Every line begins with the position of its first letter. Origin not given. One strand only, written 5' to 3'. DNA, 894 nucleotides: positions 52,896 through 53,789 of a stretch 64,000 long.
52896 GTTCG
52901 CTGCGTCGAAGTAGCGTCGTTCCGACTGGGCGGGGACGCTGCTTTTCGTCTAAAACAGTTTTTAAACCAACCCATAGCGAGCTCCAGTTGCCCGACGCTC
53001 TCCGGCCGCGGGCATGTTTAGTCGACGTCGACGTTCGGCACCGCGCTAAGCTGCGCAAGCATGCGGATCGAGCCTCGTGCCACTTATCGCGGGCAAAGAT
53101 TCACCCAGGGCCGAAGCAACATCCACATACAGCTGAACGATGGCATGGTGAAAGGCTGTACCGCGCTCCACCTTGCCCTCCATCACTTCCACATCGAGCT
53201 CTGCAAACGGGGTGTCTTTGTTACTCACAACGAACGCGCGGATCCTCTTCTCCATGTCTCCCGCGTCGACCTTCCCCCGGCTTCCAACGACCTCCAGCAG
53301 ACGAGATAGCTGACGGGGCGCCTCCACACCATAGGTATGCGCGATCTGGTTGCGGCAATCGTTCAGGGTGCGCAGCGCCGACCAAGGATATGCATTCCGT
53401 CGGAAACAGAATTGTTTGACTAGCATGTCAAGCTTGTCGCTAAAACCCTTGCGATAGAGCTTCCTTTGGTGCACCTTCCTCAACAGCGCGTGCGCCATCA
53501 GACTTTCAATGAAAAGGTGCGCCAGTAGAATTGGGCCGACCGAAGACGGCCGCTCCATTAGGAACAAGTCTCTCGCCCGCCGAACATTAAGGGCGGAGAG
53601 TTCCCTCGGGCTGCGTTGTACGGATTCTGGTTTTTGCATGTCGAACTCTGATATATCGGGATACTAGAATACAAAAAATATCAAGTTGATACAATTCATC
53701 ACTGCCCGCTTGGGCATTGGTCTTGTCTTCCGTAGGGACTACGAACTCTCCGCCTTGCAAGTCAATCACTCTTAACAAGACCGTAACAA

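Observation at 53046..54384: Two adjacent, divergent proteins that each carry an RNxIAH (HEPN Rx4H) motif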

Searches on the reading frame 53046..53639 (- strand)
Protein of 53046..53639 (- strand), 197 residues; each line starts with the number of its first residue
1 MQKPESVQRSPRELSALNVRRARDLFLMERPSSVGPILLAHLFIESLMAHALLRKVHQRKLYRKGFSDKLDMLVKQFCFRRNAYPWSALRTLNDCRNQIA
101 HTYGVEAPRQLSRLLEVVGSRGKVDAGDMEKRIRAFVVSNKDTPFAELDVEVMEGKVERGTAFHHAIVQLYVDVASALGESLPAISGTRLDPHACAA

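Call 3: search_protein_families(library=pfam, proteins=[window:53046-53639:-], max_evalue=1)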
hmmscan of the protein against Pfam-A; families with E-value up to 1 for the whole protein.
window:53046-53639:- (197 aa): 0 families

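Call 4: search_protein_families(library=padloc, proteins=[window:53046-53639:-], max_evalue=1)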
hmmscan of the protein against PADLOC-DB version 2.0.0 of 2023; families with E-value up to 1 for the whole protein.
window:53046-53639:- (197 aa): 1 family
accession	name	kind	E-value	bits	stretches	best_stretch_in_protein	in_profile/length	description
PDLC03820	RTasHEPN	-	0.0099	14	1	65-113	52-101/148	DRT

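Call 5: search_protein_families(library=ncbifam, proteins=[window:53046-53639:-], max_evalue=1)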
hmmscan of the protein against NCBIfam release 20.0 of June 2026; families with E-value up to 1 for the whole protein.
window:53046-53639:- (197 aa): 0 families

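Call 6: find_homologous_proteins(query=window:53046-53639:-, max_evalue=0.01)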
Query window:53046-53639:- (197 aa): 3 proteins with E <= 0.01 among 250 candidates.
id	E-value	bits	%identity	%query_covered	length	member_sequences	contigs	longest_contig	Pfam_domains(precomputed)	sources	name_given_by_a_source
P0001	6.4e-124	429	99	100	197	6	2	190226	-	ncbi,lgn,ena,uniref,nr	ncbi:hypothetical protein [Achromobacter marplatensis]|uniref:hypothetical protein n=1 Tax=Achromoba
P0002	3.8e-87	309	84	88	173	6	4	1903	-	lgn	-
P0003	1.6e-86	307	86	86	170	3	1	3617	-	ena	-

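Call 14: search_solved_structures(query=A2, max_evalue=10, show_alignments=3)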
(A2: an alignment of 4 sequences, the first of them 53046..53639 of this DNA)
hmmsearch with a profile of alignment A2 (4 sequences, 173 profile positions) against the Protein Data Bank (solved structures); distinct sequences matched with E-value up to 10: 1.
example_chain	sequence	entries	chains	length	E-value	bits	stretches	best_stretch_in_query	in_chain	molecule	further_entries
3d1l_A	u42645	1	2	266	0.2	14.8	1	85-142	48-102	Putative NADP oxidoreductase BF3122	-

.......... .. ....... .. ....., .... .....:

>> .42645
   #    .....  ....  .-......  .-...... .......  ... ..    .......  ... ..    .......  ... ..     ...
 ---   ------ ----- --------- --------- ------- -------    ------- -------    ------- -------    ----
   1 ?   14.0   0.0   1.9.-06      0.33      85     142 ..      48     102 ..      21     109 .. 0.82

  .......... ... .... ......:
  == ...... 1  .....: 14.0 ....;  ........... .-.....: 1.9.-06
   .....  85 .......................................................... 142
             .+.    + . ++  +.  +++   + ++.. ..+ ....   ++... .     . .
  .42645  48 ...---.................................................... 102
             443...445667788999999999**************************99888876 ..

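Call 21: predict_structure(alignment_id=A2)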
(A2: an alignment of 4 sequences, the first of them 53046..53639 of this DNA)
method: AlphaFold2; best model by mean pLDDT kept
length: 197 residues; sequences in the alignment: 4
mean_pLDDT: 46.9   pTM: 0.37
mean pLDDT of the five models: 46.9, 44.0, 43.5, 38.6, 37.3
residues with pLDDT >= 90: 0; 70-90: 1; 50-70: 72; < 50: 124
segments of 3 or more residues with pLDDT < 50: 1-41, 80-89, 106-108, 117-167, 185-197
pLDDT, mean of each block of 10 residues (from residue 1): 41 46 43 44 56 61 66 58 45 52 50 49 40 36 34 35 45 57 44 30
secondary structure, 60 per line:
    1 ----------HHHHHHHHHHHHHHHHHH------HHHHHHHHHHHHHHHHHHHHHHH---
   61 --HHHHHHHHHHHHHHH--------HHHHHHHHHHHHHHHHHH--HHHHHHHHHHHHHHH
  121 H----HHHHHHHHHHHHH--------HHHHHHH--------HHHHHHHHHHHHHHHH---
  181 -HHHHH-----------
elements in order: H11-28 H35-57 H63-77 H86-103 H106-121 H126-138 H147-153 H162-177 H182-186

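Call 25: find_encoding_contigs(protein=P0003, flank=5000, max_places=4)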
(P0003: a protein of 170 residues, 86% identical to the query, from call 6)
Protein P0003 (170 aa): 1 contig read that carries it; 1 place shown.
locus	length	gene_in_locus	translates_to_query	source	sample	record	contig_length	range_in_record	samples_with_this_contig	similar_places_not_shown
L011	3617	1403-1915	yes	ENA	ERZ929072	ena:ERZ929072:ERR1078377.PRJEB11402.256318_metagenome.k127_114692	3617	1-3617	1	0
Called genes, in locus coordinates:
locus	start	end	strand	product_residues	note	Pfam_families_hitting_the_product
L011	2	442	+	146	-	?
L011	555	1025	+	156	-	PF00436:SSB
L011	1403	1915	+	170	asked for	-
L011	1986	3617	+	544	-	?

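Call 26: find_encoding_contigs(protein=P0002, flank=5000, max_places=4)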
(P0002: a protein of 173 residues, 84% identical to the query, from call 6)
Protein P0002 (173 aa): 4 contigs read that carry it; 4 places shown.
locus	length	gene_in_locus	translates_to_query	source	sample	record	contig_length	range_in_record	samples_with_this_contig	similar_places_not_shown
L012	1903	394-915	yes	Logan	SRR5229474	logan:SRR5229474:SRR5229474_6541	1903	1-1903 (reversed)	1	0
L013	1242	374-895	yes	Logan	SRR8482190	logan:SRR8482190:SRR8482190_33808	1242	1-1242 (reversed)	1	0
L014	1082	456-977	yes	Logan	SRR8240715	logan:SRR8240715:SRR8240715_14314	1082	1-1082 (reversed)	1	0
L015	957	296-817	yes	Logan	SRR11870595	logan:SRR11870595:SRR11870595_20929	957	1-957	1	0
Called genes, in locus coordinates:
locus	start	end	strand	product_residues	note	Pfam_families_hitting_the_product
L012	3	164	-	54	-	?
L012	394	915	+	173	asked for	-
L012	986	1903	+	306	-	?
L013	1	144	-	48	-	?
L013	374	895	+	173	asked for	-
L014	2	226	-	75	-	?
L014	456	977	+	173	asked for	-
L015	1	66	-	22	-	?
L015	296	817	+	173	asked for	-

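Call 35: find_homologous_proteins(query=A3, max_evalue=0.1)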
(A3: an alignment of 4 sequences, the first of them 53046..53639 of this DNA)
Query A3 (4 sequences) (197 aa, profile of the alignment): 4 proteins with E <= 0.1 among 8000 candidates.
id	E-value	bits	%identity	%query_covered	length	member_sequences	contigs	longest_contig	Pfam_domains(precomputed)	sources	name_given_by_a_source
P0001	8.4e-117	406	99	100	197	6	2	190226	-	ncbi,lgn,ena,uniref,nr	ncbi:hypothetical protein [Achromobacter marplatensis]|uniref:hypothetical protein n=1 Tax=Achromoba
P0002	1.3e-103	363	84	88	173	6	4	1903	-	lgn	-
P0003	3.2e-101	355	86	86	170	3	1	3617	-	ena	-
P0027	1.3e-96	340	58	93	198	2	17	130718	-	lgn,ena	-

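Call 63: search_dna_similar(query=window:53046-53639:-, collection=plasmids, mode=protein, max_evalue=1, max_rows=15)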
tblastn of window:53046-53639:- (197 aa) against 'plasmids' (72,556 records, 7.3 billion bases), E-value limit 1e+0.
Records with a match: 3; places in all: 3; records where one place covers at least 80% of the query: 0.
Best place of each record, by identity: <60% 3.
By first word of the organism name: Burkholderia 2; Escherichia 1.
By predicted mobility (MOB-suite, as given by PLSDB): non-mobilizable 2; conjugative 1.
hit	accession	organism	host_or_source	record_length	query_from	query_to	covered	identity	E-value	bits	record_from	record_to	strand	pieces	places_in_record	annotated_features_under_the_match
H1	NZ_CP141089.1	Escherichia coli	Homo sapiens,Infected Human Urine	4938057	37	133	49%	31.2%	7e-2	41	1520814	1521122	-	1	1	none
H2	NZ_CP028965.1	Burkholderia sp. IDO3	pure strain,reactor sludge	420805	35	122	45%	33.0%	4e-2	42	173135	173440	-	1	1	hypothetical protein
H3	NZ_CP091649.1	Burkholderia aenigmatica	-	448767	35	122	45%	33.0%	4e-2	42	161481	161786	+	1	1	hypothetical protein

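Call 65: get_annotated_region(hit=H2, flank=5000)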
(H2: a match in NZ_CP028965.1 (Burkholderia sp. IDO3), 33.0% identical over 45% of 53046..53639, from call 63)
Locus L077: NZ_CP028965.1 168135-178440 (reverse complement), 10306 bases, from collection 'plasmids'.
description: Burkholderia sp. IDO3 plasmid p1, complete sequence
organism: Burkholderia sp. IDO3 (NCBI taxid 1705310)
taxonomy: Bacteria; Pseudomonadota; Betaproteobacteria; Burkholderiales; Burkholderiaceae; Burkholderia; Burkholderia sp. IDO3
host: -; source: pure strain,reactor sludge; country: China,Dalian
typing (MOB-suite, as given by PLSDB): conjugative; replicon rep_cluster_1398; relaxase MOBH; mating-pair formation MPF_T
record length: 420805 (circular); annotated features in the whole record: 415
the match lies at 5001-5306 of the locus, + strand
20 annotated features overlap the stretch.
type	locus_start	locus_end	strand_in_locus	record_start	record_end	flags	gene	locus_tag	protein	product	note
CDS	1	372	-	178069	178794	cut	-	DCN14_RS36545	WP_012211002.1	hypothetical protein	-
CDS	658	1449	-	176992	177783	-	-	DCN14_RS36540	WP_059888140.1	SOS response-associated peptidase family protein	GO:0006974 - DNA damage response [Evidence IEA]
CDS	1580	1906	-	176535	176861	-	-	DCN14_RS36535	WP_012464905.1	H-NS histone family protein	-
CDS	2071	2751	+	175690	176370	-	-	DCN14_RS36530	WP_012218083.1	site-specific integrase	GO:0015074 - DNA integration [Evidence IEA]; GO:0006310 - DNA recombination [Evidence IEA]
CDS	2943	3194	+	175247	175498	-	-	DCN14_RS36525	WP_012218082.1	AbrB/MazE/SpoVT family DNA-binding domain-containing protein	-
CDS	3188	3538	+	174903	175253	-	-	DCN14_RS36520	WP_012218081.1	type II toxin-antitoxin system ChpB family toxin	-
CDS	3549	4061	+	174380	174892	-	-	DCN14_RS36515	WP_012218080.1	hypothetical protein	-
CDS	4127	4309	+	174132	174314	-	-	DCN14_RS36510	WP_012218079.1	hypothetical protein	-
CDS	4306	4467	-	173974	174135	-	-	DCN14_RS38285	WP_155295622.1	hypothetical protein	-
CDS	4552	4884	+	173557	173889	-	-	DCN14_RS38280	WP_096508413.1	hypothetical protein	-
CDS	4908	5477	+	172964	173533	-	-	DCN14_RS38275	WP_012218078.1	hypothetical protein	-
CDS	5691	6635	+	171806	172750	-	-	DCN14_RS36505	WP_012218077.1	hypothetical protein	-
CDS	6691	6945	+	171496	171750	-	-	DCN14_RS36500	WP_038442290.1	hypothetical protein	-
CDS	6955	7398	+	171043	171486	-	-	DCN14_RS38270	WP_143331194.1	hypothetical protein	-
CDS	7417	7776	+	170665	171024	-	-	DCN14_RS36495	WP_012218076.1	hypothetical protein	-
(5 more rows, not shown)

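Call 66: get_annotated_region(hit=H1, flank=5000)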
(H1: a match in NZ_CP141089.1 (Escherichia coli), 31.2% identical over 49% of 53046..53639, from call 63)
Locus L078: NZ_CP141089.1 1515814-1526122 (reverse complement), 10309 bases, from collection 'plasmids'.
description: Escherichia coli strain KE47 plasmid unnamed1, complete sequence
organism: Escherichia coli (NCBI taxid 562)
taxonomy: Bacteria; Pseudomonadota; Gammaproteobacteria; Enterobacterales; Enterobacteriaceae; Escherichia; Escherichia coli
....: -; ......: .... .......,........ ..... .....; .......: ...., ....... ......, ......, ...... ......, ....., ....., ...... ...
typing (MOB-suite, as given by PLSDB): non-mobilizable
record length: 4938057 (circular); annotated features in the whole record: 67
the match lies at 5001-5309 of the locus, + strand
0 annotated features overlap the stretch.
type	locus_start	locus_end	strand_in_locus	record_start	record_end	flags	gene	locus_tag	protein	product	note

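Call 70: search_protein_families(library=pfam, proteins=[L078:4908-5480:+, L078:5562-6332:+, L078:6368-6781:+, L077:4908-5477:+, L077:5691-6635:+, L077:4552-4884:+, P0027], max_evalue=1)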
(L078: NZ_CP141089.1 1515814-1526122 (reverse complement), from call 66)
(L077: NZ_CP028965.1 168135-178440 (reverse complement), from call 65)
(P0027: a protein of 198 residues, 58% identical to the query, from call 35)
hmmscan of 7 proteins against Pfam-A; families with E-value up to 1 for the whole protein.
L078:4908-5480:+ (190 aa): 2 families
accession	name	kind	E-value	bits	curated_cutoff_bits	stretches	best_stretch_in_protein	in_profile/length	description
PF18735.6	HEPN_RiboL-PSP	-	0.18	12.1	28.4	1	86-108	127-162/191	RiboL-PSP-HEPN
PF18730.6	HEPN_Cthe2314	-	0.27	11.6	27.1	1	84-117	105-136/174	Cthe_2314-like HEPN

L078:5562-6332:+ (256 aa): 1 family
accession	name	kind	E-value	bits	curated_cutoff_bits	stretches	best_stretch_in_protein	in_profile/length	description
PF12686.12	DUF3800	-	2.2e-13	51.6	21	1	5-180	2-147/149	Protein of unknown function (DUF3800)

L078:6368-6781:+ (137 aa): 1 family
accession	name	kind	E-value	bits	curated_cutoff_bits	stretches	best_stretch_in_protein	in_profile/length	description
PF10228.14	HPF1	-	0.16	12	27.1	1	9-52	169-212/251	Histone PARylation factor 1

L077:4908-5477:+ (189 aa): 1 family
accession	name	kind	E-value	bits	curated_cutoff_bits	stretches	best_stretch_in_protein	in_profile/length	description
PF18735.6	HEPN_RiboL-PSP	-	0.12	12.7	28.4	1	84-130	143-179/191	RiboL-PSP-HEPN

L077:5691-6635:+ (314 aa): 0 families

L077:4552-4884:+ (110 aa): 2 families
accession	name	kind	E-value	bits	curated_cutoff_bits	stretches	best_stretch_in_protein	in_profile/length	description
PF22527.2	DEXQc_Suv3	-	0.27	11.2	27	1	59-87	97-124/154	DEXQ-box helicase domain of Suv3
PF22369.2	GLMA_2nd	-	0.31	11.2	27.7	1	7-24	64-81/138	GLMA-like, second domain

P0027 (198 aa): 2 families
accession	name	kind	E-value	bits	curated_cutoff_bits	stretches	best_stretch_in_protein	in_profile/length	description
PF18735.6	HEPN_RiboL-PSP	-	0.038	14.3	28.4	1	80-114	143-167/191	RiboL-PSP-HEPN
PF18730.6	HEPN_Cthe2314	-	0.044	14.2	27.1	1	58-119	77-139/174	Cthe_2314-like HEPN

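Call 94: search_solved_structures(query=A6, max_evalue=10, show_alignments=3)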
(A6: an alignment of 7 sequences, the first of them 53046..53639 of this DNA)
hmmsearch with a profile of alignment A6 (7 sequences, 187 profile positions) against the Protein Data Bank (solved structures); distinct sequences matched with E-value up to 10: 4.
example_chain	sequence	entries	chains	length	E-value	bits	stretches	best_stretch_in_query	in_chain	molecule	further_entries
3prx_B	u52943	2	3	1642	0.18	14.8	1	57-102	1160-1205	Cobra venom factor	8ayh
2pp4_A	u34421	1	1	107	0.44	13.5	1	100-182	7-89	Protein ETO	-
2h7b_A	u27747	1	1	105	0.53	13.3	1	100-184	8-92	Core-binding factor, ML1-ETO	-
2knh_A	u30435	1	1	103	1.3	12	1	99-182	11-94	Protein CBFA2T1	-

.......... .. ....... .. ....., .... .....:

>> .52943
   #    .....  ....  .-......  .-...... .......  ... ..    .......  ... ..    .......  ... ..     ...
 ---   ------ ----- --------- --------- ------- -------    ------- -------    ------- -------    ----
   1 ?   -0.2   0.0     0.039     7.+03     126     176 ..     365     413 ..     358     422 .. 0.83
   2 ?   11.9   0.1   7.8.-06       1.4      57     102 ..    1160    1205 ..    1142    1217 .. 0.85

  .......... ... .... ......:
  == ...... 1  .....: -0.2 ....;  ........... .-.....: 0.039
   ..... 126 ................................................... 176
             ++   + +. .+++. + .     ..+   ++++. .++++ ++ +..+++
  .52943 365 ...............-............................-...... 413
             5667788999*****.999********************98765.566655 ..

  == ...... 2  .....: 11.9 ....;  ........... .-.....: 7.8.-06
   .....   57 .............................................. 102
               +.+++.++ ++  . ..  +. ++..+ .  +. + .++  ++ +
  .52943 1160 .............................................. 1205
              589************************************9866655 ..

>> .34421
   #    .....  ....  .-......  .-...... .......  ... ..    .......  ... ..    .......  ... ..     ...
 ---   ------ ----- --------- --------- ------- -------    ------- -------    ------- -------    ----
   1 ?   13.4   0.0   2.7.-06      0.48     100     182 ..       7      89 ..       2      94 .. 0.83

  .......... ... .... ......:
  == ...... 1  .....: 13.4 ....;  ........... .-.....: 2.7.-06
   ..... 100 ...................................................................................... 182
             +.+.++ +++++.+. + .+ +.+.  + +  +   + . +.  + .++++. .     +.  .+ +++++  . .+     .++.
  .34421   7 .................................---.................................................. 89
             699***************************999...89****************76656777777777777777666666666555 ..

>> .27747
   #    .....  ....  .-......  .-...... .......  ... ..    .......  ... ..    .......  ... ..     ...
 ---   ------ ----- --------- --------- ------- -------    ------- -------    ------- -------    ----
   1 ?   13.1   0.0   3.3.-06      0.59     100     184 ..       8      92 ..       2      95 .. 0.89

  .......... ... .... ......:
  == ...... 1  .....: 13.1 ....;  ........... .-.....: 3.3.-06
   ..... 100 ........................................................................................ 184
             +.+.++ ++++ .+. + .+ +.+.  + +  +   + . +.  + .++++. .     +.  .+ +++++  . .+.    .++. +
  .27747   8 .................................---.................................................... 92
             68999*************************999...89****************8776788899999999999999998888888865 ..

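Call 108: fold_search(model_id=the predicted structure, library=pdb)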
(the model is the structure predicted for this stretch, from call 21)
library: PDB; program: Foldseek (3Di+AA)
matches with E <= 10: 33; with E <= 0.001: 0
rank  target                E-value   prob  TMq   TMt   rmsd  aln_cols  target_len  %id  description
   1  8fck_G                3.9e-01  0.08  0.14  0.10  20.9       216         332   12  Structure of the vertebrate augmin complex (released 2023-04-19)
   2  9r7f                  2.0e+00  0.07  0.18  0.18  16.6       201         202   15  De novo designed enzyme for the Morita-Baylis-Hillman reaction (MBH48) (released 2025-12-10)
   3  6ivp_C                2.7e+00  0.04  0.17  0.14  19.7       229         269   15  Crystal structure of a membrane protein P262A (released 2019-11-06)
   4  4yue_C                3.3e+00  0.07  0.15  0.24  12.8       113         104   16  Mouse IL-2 Bound to S4B6 Fab Fragment (released 2015-07-01)
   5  6ivk_E                3.3e+00  0.04  0.17  0.14  22.7       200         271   14  Crystal structure of a membrane protein G175A (released 2019-11-06)
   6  1m2z_A                4.0e+00  0.03  0.15  0.13  16.7       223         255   13  Crystal structure of a dimer complex of the human glucocorticoid receptor ligand-binding domain bound to dexamethasone (released 2003-07-15)
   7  3e7c_B                5.0e+00  0.05  0.20  0.17  14.0       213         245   13  Glucocorticoid Receptor LBD bound to GSK866 (released 2008-11-25)
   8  6ivo_B                5.0e+00  0.03  0.18  0.14  23.2       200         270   16  Crystal structure of a membrane protein P208A (released 2019-11-06)
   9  6jlf_C                5.0e+00  0.03  0.17  0.14  22.1       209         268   16  Crystal structure of a bacterial Bestrophin homolog from Klebsiella pneumoniae D179A mutation - HR (released 2019-11-13)
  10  6ivn_C                5.0e+00  0.03  0.17  0.14  23.0       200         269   15  Crystal structure of a membrane protein G264A (released 2019-11-06)
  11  6pw4_B                5.8e+00  0.02  0.15  0.07  17.0       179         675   13  Cryo-EM Structure of Thermo-Sensitive TRP Channel TRP1 from the Alga Chlamydomonas reinhardtii in Detergent (released 2019-09-25)
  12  7yxr_A                6.1e+00  0.04  0.20  0.17  14.6       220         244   11  Crystal structure of mutant AncGR2-LBD (Y545A) bound to dexamethasone and SHP coregulator fragment (released 2022-12-07)
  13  6ivo_D                6.7e+00  0.03  0.18  0.14  23.0       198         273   16  Crystal structure of a membrane protein P208A (released 2019-11-06)
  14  6ivo_A                6.7e+00  0.02  0.17  0.14  22.6       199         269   16  Crystal structure of a membrane protein P208A (released 2019-11-06)
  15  6ivp_B                6.7e+00  0.02  0.17  0.14  22.2       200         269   16  Crystal structure of a membrane protein P262A (released 2019-11-06)
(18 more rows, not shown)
